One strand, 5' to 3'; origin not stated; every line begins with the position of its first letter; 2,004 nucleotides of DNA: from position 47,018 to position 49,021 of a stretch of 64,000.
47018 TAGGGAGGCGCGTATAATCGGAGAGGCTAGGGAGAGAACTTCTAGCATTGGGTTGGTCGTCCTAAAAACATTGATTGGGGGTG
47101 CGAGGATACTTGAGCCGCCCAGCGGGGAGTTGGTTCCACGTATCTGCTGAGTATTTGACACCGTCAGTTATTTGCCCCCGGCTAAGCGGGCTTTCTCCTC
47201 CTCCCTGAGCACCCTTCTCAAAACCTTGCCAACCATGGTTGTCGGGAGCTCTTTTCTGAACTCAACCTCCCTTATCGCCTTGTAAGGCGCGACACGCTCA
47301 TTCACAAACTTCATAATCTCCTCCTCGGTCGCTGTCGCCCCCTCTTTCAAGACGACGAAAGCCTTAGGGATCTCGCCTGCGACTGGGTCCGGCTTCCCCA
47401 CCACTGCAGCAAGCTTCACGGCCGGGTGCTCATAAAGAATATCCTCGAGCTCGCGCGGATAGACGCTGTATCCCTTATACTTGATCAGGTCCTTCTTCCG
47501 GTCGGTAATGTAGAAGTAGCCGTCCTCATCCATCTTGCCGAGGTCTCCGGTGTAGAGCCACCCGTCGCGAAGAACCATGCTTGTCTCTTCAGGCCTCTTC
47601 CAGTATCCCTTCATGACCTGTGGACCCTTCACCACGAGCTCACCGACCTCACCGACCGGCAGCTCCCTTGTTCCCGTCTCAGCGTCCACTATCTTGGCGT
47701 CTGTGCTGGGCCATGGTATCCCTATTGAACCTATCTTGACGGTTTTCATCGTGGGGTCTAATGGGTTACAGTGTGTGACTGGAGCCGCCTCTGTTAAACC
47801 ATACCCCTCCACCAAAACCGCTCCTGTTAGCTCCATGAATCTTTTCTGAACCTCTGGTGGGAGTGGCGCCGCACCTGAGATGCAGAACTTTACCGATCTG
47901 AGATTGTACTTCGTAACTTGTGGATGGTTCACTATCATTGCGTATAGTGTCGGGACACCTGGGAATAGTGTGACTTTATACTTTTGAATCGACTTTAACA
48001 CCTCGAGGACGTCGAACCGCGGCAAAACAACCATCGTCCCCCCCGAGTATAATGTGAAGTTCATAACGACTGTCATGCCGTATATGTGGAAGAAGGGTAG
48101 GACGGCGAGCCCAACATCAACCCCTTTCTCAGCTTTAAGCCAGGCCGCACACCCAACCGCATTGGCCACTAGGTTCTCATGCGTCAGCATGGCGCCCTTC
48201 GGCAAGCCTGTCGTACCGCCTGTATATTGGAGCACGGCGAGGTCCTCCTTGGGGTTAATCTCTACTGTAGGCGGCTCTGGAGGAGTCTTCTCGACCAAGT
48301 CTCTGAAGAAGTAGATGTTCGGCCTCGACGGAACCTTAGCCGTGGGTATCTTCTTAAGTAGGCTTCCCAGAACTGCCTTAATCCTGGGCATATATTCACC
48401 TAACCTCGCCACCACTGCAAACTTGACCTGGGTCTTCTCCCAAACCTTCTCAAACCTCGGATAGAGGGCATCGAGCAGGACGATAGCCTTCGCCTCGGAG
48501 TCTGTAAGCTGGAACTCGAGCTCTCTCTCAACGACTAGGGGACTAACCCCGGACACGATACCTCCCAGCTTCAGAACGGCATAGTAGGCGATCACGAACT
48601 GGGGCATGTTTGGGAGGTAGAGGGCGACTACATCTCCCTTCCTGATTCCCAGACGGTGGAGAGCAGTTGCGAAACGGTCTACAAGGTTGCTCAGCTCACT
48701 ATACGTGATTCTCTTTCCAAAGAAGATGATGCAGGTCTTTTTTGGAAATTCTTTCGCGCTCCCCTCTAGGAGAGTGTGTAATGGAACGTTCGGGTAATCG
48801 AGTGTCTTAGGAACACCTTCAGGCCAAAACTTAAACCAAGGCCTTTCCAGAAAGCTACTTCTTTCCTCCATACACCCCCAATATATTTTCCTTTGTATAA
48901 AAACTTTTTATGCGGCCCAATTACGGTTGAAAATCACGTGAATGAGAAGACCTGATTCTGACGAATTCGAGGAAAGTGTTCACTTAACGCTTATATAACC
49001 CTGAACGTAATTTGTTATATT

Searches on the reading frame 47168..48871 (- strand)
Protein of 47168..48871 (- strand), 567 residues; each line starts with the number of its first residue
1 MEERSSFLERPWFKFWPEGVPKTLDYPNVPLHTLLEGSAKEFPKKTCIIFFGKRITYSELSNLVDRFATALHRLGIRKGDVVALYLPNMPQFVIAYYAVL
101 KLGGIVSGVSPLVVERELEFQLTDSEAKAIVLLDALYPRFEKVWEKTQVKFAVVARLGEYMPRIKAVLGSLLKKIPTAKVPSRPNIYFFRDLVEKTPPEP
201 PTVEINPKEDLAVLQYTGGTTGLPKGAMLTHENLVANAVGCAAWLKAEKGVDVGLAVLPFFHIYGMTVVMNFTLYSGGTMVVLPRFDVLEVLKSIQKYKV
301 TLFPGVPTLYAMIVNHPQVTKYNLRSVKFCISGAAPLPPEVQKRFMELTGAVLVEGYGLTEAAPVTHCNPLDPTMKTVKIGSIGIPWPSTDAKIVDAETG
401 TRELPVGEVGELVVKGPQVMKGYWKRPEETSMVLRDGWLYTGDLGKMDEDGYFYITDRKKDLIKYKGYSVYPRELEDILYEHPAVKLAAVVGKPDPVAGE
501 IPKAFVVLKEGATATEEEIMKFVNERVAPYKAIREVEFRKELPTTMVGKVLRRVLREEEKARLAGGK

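Call 58: search_protein_families(library=pfam, proteins=[window:47168-48871:-], max_evalue=0.00001)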
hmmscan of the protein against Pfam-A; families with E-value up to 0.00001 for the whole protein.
window:47168-48871:- (567 aa): 2 families
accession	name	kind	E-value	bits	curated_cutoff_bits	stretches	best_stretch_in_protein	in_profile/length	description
PF00501.34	AMP-binding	-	4.5e-107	358.6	29.9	1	36-424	2-384/384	AMP-binding enzyme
PF13193.12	AMP-binding_C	-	4.2e-22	79.3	24.5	1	474-549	1-76/76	AMP-binding enzyme C-terminal domain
